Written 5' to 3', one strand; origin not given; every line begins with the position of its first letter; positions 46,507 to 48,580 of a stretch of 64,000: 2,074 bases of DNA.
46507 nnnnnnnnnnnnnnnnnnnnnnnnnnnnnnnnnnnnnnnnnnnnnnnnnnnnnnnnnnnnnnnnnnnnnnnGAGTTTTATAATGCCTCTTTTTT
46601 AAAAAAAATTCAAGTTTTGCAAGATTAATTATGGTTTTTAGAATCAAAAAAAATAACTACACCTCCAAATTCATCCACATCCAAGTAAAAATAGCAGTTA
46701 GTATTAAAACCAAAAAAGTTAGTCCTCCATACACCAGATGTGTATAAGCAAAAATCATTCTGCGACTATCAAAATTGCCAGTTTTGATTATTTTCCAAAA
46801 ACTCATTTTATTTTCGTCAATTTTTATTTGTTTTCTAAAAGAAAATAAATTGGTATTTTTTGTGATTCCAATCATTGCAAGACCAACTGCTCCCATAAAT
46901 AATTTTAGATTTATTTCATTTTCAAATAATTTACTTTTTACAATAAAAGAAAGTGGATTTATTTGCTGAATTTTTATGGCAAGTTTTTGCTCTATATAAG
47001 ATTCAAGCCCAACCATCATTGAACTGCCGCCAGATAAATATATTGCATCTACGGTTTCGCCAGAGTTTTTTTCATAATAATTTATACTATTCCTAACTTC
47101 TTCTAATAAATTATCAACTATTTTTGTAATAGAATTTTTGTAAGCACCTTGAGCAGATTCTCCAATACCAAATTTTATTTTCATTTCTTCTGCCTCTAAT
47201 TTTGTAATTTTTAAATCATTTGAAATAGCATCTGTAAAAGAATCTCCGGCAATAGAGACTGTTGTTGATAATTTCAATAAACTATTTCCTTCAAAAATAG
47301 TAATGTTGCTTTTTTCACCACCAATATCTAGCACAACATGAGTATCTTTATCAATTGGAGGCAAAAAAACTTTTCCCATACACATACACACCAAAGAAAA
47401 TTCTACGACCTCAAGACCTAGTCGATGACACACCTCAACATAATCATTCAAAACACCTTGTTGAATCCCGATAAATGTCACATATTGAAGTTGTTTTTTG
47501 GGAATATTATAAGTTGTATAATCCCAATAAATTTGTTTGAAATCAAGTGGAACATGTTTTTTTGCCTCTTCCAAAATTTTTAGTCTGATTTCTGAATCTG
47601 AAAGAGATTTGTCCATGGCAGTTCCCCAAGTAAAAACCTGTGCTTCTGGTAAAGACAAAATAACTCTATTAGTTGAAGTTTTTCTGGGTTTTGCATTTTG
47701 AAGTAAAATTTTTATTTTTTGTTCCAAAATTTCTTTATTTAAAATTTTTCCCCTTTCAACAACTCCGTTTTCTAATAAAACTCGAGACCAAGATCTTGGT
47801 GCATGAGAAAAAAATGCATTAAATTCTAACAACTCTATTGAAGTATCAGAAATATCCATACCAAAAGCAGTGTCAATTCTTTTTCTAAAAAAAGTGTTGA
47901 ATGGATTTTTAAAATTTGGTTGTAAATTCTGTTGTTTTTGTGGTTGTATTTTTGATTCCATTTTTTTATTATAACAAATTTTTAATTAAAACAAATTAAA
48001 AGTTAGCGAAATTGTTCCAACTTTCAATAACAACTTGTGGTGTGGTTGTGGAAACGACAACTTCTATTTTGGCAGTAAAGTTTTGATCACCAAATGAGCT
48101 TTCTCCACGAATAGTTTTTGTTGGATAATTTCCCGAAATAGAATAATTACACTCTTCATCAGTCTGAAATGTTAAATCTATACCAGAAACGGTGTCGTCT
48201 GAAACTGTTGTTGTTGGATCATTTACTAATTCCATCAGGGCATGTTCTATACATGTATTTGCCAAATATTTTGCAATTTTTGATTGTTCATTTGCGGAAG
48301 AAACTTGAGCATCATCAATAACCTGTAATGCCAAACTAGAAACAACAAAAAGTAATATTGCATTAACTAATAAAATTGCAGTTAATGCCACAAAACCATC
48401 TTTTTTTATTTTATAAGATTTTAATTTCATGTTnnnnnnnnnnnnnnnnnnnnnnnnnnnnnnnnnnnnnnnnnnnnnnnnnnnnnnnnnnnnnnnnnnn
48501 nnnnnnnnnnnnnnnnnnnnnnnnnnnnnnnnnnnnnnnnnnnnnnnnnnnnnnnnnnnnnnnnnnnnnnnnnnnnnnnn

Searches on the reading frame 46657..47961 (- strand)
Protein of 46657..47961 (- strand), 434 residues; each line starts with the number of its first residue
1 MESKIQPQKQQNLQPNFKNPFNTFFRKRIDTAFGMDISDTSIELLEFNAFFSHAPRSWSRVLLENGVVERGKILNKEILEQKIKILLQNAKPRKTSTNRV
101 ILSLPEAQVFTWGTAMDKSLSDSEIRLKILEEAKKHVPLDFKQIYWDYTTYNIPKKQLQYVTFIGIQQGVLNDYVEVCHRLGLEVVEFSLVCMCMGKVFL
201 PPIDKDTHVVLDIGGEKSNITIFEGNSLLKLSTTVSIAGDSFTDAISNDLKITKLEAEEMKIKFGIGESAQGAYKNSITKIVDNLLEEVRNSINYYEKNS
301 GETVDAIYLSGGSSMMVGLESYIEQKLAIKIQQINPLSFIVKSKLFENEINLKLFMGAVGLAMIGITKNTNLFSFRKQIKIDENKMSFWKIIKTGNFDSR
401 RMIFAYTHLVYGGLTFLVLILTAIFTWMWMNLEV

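Call 7: search_protein_families(library=pfam, proteins=[window:46657-47961:-], max_evalue=0.01)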
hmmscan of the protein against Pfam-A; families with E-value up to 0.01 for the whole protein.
window:46657-47961:- (434 aa): 4 families
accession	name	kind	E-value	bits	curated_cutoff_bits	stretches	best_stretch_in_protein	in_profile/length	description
PF11104.14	PilM_2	-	4.8e-27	95.2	27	1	34-363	1-337/340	Type IV pilus assembly protein PilM;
PF14450.12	FtsA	-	1.6e-12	48.3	31.8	1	209-336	1-112/127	Cell division protein FtsA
PF06723.19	MreB_Mbl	-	5.4e-07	29.2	27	1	206-269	145-213/327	MreB/Mbl protein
PF00022.25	Actin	-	0.00016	20.8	27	1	205-257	141-194/410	Actin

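Call 22: search_protein_families(library=ncbifam, proteins=[window:46657-47961:-], max_evalue=0.01)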
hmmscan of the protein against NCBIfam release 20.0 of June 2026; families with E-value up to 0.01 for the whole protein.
window:46657-47961:- (434 aa): 9 families
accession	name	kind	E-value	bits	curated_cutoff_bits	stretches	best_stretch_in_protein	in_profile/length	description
TIGR01175.1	pilM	subfamily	7.9e-31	107.3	133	1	31-363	4-345/348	type IV pilus assembly protein PilM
NF045709.1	Amuc_1101_fam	equivalog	6.8e-25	87.9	650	1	87-367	58-351/608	Amuc_1101 family PilM-like pilus complex protein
TIGR01174.1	ftsA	equivalog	1.8e-11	43.8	175.85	1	161-271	150-260/371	cell division protein FtsA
NF011660.0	PRK15080.1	equivalog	5.9e-08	32.2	182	1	208-335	143-259/277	ethanolamine utilization protein EutJ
TIGR02529.1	EutJ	subfamily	2.6e-06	27.1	152.1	1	204-335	106-226/239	ethanolamine utilization protein EutJ family protein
NF010539.0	PRK13927.1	subfamily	6.2e-06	25.3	293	1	204-268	149-218/339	rod shape-determining protein MreB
TIGR00904.1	mreB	subfamily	2e-05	23.9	365.75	1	200-266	144-215/334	MreB/Mrl family cell shape determining protein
NF010540.1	PRK13929.1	exception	2e-05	23.8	515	0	273-333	250-308/334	rod-share determining protein MreBH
NF007009.0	PRK09472.1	equivalog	0.00034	19.8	409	1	163-267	160-264/420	cell division protein FtsA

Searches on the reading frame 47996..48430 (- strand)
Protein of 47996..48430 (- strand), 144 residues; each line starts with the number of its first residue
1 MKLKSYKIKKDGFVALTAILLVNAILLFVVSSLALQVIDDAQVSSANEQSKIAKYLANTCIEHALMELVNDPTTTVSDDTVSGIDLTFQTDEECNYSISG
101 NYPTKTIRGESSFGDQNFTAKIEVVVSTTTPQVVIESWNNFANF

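Call 7: search_protein_families(library=pfam, proteins=[window:47996-48430:-], max_evalue=0.01)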
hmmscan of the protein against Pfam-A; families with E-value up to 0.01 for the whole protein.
window:47996-48430:- (144 aa): 1 family
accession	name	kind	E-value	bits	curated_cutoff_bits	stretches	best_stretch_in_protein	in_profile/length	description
PF14529.12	Exo_endo_phos_2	-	0.0092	16.3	27.4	0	47-94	49-98/117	Endonuclease-reverse transcriptase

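Call 22: search_protein_families(library=ncbifam, proteins=[window:47996-48430:-], max_evalue=0.01)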
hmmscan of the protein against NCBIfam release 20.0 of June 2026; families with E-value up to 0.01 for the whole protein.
window:47996-48430:- (144 aa): 0 families

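Call 47: search_protein_families(library=pfam, proteins=[window:47996-48430:-], max_evalue=5)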
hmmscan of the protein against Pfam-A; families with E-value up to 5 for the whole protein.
window:47996-48430:- (144 aa): 1 family
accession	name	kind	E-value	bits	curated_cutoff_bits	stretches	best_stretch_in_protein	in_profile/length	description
PF14529.12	Exo_endo_phos_2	-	0.0092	16.3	27.4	1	47-94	49-98/117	Endonuclease-reverse transcriptase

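Call 61: list_cluster_members(proteins=[window:47996-48430:-, window:46657-47961:-, window:51820-52077:-, P0122])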
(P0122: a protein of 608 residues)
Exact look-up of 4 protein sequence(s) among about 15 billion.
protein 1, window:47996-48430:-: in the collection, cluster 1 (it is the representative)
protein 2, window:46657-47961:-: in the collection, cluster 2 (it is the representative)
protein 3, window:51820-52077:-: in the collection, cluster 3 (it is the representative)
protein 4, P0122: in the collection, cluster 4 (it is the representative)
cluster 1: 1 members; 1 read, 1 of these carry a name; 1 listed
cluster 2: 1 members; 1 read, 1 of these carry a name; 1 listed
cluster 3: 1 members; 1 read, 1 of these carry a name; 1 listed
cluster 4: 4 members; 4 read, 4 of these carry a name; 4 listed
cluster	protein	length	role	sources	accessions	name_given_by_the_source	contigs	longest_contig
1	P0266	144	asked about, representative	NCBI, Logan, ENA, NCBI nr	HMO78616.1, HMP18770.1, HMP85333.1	MAG TPA: hypothetical protein PJ997_00290 [Candidatus Paceibacterota bacterium] | hypothetical protein [Candidatus Paceibacterota bacterium]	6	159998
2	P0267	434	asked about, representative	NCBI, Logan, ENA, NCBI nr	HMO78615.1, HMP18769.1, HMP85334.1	MAG TPA: pilus assembly protein PilM [Candidatus Paceibacterota bacterium] | pilus assembly protein PilM [Candidatus Paceibacterota bacterium]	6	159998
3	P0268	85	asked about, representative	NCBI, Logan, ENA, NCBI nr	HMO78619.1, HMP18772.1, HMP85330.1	MAG TPA: hypothetical protein PJ997_00300 [Candidatus Paceibacterota bacterium] | hypothetical protein [Candidatus Paceibacterota bacterium]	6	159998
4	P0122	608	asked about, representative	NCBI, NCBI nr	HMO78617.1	MAG TPA: hypothetical protein PKA96_00295, partial [Candidatus Paceibacterota bacterium] | hypothetical protein [Candidatus Paceibacterota bacterium]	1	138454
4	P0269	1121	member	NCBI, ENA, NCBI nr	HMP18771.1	MAG TPA: hypothetical protein PJ997_00295 [Candidatus Paceibacterota bacterium] | hypothetical protein [Candidatus Paceibacterota bacterium]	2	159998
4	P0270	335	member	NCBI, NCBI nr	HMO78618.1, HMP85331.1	MAG TPA: hypothetical protein PKA96_00300, partial [Candidatus Paceibacterota bacterium] | hypothetical protein [Candidatus Paceibacterota bacterium]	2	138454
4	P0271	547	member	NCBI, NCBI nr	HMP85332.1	MAG TPA: hypothetical protein PKE08_01520, partial [Candidatus Paceibacterota bacterium] | hypothetical protein [Candidatus Paceibacterota bacterium]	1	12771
